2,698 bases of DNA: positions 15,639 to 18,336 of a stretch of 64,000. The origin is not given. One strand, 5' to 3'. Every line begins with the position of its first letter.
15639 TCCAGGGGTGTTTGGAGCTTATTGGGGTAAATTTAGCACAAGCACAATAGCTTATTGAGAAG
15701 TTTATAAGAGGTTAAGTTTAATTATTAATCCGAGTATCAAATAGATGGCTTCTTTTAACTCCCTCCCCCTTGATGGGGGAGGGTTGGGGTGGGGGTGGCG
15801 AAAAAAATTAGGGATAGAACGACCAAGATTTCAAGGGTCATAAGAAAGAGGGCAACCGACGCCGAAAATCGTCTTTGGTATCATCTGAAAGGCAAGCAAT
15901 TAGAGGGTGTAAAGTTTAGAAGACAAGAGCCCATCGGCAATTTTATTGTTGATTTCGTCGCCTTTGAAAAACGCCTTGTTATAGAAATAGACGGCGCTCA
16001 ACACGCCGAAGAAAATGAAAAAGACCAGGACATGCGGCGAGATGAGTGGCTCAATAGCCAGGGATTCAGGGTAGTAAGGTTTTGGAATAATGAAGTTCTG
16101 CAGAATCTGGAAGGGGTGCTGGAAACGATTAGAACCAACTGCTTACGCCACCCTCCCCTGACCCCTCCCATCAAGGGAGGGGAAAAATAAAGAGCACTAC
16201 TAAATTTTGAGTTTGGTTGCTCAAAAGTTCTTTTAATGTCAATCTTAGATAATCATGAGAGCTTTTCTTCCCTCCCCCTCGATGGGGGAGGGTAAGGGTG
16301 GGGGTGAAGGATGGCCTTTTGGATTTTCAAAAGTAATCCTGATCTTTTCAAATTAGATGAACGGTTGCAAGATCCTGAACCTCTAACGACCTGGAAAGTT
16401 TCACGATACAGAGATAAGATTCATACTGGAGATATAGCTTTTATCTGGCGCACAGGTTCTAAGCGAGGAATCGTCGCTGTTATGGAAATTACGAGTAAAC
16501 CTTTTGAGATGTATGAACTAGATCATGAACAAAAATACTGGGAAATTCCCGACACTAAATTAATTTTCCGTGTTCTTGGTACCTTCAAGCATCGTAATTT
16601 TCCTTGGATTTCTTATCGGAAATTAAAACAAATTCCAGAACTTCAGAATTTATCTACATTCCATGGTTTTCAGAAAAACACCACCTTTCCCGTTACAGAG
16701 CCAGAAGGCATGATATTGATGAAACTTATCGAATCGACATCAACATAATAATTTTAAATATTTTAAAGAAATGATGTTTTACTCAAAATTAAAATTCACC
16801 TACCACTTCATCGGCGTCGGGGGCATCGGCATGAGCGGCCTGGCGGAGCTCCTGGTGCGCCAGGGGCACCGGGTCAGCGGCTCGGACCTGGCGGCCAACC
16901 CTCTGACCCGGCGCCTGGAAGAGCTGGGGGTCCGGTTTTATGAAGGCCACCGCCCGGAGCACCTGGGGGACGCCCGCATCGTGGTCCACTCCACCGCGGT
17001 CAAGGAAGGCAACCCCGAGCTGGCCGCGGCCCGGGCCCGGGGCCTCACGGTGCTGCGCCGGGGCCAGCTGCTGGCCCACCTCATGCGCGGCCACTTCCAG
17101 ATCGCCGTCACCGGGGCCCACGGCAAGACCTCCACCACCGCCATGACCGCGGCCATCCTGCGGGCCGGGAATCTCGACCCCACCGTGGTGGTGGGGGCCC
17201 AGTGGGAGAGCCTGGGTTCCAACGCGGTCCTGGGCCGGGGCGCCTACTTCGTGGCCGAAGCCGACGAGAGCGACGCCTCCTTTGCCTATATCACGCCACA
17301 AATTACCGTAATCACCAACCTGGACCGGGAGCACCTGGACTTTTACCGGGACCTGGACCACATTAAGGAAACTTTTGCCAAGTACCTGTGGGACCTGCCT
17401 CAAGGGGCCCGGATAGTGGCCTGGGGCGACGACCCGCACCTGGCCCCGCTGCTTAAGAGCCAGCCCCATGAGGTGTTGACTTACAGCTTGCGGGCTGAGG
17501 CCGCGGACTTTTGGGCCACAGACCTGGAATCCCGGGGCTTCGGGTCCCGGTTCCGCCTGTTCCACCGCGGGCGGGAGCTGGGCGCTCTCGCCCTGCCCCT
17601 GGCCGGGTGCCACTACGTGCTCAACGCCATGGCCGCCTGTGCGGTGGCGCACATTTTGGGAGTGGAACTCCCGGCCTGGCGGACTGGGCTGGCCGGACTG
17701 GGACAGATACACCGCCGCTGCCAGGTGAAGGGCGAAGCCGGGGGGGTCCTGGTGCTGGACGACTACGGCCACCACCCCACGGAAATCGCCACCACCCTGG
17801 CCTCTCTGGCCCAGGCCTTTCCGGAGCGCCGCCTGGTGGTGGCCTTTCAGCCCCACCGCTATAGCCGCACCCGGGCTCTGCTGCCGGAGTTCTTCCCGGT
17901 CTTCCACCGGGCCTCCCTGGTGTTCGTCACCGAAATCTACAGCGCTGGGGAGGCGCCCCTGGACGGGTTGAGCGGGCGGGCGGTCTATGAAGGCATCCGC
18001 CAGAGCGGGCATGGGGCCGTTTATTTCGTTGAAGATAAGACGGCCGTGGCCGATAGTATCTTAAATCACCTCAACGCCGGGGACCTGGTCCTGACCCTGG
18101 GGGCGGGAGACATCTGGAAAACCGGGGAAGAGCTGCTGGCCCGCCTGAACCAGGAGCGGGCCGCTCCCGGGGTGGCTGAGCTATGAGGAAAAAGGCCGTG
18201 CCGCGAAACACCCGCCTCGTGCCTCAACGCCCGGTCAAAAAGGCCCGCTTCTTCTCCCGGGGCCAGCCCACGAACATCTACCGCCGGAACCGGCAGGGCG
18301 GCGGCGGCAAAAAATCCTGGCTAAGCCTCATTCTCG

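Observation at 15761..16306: DUF559 ORF is bracketed by ~35-nt terminal inverted repeats, with a third copy before the EVE gene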

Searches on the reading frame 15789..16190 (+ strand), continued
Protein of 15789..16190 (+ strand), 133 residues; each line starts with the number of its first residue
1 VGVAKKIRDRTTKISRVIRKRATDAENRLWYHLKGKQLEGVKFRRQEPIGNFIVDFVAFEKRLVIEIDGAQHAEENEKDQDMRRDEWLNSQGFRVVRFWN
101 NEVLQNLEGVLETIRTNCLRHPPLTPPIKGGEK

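Call 79: search_protein_families(library=pfam, proteins=[L001:4585-5202:+], max_evalue=0.001)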
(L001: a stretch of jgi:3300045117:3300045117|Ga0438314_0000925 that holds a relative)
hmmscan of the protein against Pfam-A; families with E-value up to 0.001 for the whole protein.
L001:4585-5202:+ (205 aa): 2 families
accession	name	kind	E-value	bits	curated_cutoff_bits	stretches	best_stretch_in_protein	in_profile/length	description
PF00570.28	HRDC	-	4.8e-21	74.9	23.8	1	134-200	2-68/68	HRDC domain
PF09382.16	RQC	-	1.4e-12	47.8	23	1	17-120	11-110/114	RQC domain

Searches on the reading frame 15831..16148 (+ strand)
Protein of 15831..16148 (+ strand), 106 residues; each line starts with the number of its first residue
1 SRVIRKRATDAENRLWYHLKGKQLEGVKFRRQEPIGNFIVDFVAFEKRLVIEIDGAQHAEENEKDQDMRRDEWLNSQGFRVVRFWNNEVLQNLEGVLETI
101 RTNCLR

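Call 26: find_related_loci(query=A1, collection=genome_contigs, flank=10000)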
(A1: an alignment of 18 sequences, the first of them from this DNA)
Query A1 (106 aa) in genome_contigs; peptide patterns used: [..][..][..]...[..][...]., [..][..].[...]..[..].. (x = any residue, [..] = any of these).
600 stretches matched a pattern (row limit reached: there are more); 573 encode a relative of the query (tblastn E <= 1e-3); the best 80 are kept; 80 distinct loci.
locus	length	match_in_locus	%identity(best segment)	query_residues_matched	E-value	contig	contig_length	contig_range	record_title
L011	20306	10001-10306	60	4-105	2e-42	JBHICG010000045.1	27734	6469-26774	MAG: Candidatus Scalinduaceae bacterium isolate FS_1_bin.16 NODE_96_length_27734_cov_14.099245, whole genome shotgun seq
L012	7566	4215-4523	63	1-105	3e-41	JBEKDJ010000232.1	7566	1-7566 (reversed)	MAG: Thermodesulfobacteriota bacterium isolate SPRUCE 180 SPRUCE_180_232, whole genome shotgun sequence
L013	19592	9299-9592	62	1-101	1e-40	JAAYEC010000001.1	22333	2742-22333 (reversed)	MAG: Deltaproteobacteria bacterium isolate AS06rmzACSIP_61 11219_AS06, whole genome shotgun sequence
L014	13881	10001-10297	58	1-101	9e-41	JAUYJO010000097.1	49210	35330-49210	MAG: Gallionella sp. isolate C24_metabat.bin.145 C24_k141_472107, whole genome shotgun sequence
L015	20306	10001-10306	62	1-104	2e-40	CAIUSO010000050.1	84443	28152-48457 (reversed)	MAG: uncultured Geobacteraceae bacterium isolate E14_bin-1988 genome assembly, contig: bin-1988:050/169, whole genome sh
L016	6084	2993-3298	59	1-104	5e-40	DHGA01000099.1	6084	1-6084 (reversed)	MAG TPA_asm: Syntrophaceae bacterium UBA4810 UBA4810_contig_8420, whole genome shotgun sequence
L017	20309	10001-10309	60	1-105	4e-40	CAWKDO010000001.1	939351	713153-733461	MAG: uncultured delta proteobacterium isolate MFD03899.bin.2.34 genome assembly, contig: contig_18748, whole genome shot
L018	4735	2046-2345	58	1-104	5e-40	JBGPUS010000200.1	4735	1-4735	MAG: Nitrospirota bacterium isolate OBJ1_062018_110_38 k141_804795_length_4735_cov_16.3407, whole genome shotgun sequenc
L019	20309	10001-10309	58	1-105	8e-40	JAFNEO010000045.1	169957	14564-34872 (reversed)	MAG: Candidatus Aminicenantes bacterium isolate bin_1 PROKKA_contig000045, whole genome shotgun sequence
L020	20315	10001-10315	54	1-105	5e-38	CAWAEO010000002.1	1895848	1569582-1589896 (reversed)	MAG: Nitrospirota bacterium isolate MFD03726.bin.2.162 genome assembly, contig: contig_20326, whole genome shotgun seque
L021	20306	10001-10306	60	1-104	4e-38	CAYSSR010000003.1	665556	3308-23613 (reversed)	MAG TPA_asm: uncultured Anaerolineales bacterium isolate binchicken_co178_113 genome assembly, contig: NODE_10_length_66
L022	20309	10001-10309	57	1-105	4e-37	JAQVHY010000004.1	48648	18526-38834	MAG: Desulfobacca sp. isolate STE_27 NODE_1216_length_48648_cov_4.149358_Sandtown_E, whole genome shotgun sequence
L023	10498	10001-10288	62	4-101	3e-37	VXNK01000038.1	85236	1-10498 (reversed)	MAG: Rhodospirillaceae bacterium isolate SB0661_bin_7 NODE_349_length_85236_cov_38.141146, whole genome shotgun sequence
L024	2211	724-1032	57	1-105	4e-37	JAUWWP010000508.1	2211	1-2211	MAG: Deltaproteobacteria bacterium isolate CSMAG_2661 CSMAG_2661_k127_4995765_length_2211_cov_17.0000, whole genome shot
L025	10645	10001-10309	56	1-105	9e-37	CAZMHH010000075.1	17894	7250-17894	MAG TPA_asm: uncultured Thermodesulfobacteriota bacterium isolate SRP332253_co1_288 genome assembly, contig: NODE_5107_l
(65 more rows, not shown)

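Call 58: search_solved_structures(query=A1, max_evalue=10)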
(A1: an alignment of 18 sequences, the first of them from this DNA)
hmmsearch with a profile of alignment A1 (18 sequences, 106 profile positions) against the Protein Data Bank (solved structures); distinct sequences matched with E-value up to 10: 18.
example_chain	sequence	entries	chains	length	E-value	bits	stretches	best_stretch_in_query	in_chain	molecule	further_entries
3hrl_A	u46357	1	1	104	4.9e-34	119.6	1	10-101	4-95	Endonuclease-Like Protein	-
3r3p_A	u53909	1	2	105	0.015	18.4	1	47-102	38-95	Mobile intron protein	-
1djr_D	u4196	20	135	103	0.51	13.5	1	53-94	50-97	HEAT-LABILE ENTEROTOXIN | PROTEIN (HEAT-LABILE ENTEROTOXIN B CHAIN) | HEAT-LABILE ENTEROTOXIN B CHAIN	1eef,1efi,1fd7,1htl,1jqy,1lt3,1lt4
5lzi_A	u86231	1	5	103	0.52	13.4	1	53-94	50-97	Heat-labile enterotoxin B chain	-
5elc_A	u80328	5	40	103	0.53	13.4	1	53-94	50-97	Cholera enterotoxin subunit B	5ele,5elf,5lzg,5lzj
3efx_D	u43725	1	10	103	0.55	13.4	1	53-94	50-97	Cholera enterotoxin subunit B, Heat-labile enterotoxin B chain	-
1eei_D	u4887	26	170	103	0.59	13.3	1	53-94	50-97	PROTEIN (CHOLERA TOXIN B) | CHOLERA TOXIN B SUBUNIT PENTAMER | cholera toxin B subunit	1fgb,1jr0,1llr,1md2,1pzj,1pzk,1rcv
3chb_D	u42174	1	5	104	0.6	13.2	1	53-94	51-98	CHOLERA TOXIN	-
1ct1_D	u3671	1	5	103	0.6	13.2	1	53-94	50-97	CHOLERA TOXIN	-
1chp_D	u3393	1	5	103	0.6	13.2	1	53-94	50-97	CHOLERA TOXIN B PENTAMER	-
2chb_D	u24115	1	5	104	0.61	13.2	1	53-94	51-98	CHOLERA TOXIN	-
7lvb_D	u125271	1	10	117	0.62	13.2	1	53-96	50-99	Cholera enterotoxin B-subunit,Surface protein gp120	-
1chq_D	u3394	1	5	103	0.63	13.2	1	53-94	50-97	CHOLERA TOXIN B PENTAMER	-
2o2l_D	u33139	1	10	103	0.65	13.1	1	53-94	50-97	Heat-labile enterotoxin B chain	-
6hsv_A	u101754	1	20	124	0.65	13.1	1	53-96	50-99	Toxin B subunit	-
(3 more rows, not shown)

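Call 62: find_related_loci(query=A1, collection=viral_contigs, flank=3000)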
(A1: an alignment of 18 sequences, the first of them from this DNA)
Query A1 (106 aa) in viral_contigs; peptide patterns used: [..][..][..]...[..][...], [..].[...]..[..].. (x = any residue, [..] = any of these).
221 stretches matched a pattern; 43 encode a relative of the query (tblastn E <= 1e-3); 43 distinct loci.
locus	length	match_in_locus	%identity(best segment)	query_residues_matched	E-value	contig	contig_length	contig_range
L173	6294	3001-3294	53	1-100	1e-32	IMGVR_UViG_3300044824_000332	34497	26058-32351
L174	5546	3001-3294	52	1-101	2e-32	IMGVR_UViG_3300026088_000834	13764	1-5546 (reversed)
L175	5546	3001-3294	52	1-101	3e-31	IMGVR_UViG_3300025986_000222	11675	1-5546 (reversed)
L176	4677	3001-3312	52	1-104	6e-31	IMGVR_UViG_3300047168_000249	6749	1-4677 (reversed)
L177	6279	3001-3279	53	4-100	6e-31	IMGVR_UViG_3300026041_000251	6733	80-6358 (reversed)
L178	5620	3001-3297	50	1-101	2e-30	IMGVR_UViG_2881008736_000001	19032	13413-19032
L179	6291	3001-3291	48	1-100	4e-29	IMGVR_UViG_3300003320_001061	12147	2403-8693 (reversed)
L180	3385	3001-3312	48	1-104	2e-29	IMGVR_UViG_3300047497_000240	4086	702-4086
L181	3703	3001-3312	48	1-104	2e-25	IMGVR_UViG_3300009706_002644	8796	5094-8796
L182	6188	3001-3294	38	1-100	2e-16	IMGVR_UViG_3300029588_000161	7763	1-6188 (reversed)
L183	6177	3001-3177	47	36-94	8e-12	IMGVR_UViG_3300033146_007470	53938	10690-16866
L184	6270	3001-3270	29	15-98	8e-9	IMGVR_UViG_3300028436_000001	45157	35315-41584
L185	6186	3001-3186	39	23-83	4e-8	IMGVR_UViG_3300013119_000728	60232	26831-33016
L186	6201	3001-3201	35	31-97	1e-8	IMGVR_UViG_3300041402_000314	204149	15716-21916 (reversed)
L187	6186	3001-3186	39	23-83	4e-8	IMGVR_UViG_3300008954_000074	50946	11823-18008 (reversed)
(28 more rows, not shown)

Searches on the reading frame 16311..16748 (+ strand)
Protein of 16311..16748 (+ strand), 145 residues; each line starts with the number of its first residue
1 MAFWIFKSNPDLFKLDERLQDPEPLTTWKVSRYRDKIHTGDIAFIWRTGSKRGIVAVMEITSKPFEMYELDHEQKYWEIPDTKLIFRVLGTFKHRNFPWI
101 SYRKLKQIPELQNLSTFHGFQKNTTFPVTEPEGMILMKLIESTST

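Call 8: search_protein_families(library=pfam, proteins=[window:16311-16748:+], max_evalue=0.01)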
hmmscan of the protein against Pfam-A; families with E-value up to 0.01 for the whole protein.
window:16311-16748:+ (145 aa): 1 family
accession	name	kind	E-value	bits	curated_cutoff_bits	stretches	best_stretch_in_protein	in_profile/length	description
PF01878.24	EVE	-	3.4e-14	53.5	23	1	2-138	1-144/145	EVE domain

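Call 17: find_encoding_contigs(protein=window:16311-16748:+, flank=10000, max_places=10)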
Protein window:16311-16748:+ (145 aa): no gene with exactly this product is on record in the collection.

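Call 61: list_cluster_members(proteins=[P0001, window:16311-16748:+])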
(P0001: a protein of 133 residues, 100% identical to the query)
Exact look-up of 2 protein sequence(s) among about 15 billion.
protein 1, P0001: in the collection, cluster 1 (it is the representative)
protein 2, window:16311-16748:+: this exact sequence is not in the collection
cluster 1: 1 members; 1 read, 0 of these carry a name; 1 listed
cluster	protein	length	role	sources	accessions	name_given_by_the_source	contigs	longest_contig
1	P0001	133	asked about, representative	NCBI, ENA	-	-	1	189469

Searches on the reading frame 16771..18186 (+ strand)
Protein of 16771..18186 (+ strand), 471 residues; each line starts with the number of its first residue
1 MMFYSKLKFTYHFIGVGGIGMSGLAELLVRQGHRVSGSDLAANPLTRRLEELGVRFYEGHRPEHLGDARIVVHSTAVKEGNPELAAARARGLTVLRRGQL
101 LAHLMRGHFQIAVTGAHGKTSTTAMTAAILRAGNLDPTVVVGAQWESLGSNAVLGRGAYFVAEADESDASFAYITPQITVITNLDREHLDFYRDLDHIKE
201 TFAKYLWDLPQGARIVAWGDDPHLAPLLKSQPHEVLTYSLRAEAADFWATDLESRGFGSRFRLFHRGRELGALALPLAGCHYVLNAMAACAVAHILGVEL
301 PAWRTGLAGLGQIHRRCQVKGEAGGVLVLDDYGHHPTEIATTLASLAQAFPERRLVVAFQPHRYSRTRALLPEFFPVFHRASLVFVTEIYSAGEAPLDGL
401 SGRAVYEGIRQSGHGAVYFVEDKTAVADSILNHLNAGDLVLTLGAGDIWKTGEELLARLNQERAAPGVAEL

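Call 8: search_protein_families(library=pfam, proteins=[window:16771-18186:+], max_evalue=0.01)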
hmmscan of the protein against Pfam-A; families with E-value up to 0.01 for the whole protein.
window:16771-18186:+ (471 aa): 3 families
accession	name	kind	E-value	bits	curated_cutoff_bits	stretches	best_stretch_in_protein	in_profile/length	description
PF08245.18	Mur_ligase_M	-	5.4e-29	102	24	1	113-293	1-200/200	Mur ligase middle domain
PF01225.30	Mur_ligase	-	1.6e-27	96.1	21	1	10-107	1-93/95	Mur ligase family, catalytic domain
PF02875.26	Mur_ligase_C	-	5.9e-22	79.3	28.4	1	315-446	1-127/127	Mur ligase, glutamate ligase domain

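Call 39: find_related_loci(query=window:16771-18186:+, collection=metagenome_contigs, flank=4000)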
Query window:16771-18186:+ (471 aa) in metagenome_contigs; peptide patterns used: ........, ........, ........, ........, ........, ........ (x = any residue, [..] = any of these).
600 stretches matched a pattern (row limit reached: there are more); 600 encode a relative of the query (tblastn E <= 1e-3); the best 80 are kept; 80 distinct loci.
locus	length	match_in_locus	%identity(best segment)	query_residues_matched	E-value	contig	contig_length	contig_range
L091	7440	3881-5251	76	8-464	0e+0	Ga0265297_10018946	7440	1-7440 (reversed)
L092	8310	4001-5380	76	9-468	0e+0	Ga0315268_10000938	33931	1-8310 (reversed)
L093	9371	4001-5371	76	10-467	0e+0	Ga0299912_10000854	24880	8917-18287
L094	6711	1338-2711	74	11-469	0e+0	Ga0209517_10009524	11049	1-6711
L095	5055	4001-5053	76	11-361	8e-178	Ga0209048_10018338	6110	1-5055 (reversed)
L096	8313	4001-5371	47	3-460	9e-131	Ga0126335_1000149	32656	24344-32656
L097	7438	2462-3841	46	3-464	2e-129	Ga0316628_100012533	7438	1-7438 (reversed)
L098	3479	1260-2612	47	8-459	2e-130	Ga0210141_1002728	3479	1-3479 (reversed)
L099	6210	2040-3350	47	25-459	9e-125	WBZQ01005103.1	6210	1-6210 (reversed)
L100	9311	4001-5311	47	25-459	1e-124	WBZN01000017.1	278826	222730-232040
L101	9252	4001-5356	44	12-463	3e-124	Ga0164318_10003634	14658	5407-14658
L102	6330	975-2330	48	12-466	2e-124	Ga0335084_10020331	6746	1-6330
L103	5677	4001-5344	47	12-461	7e-124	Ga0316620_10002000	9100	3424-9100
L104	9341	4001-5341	45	12-460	1e-123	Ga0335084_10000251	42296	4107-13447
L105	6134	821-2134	44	25-463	2e-123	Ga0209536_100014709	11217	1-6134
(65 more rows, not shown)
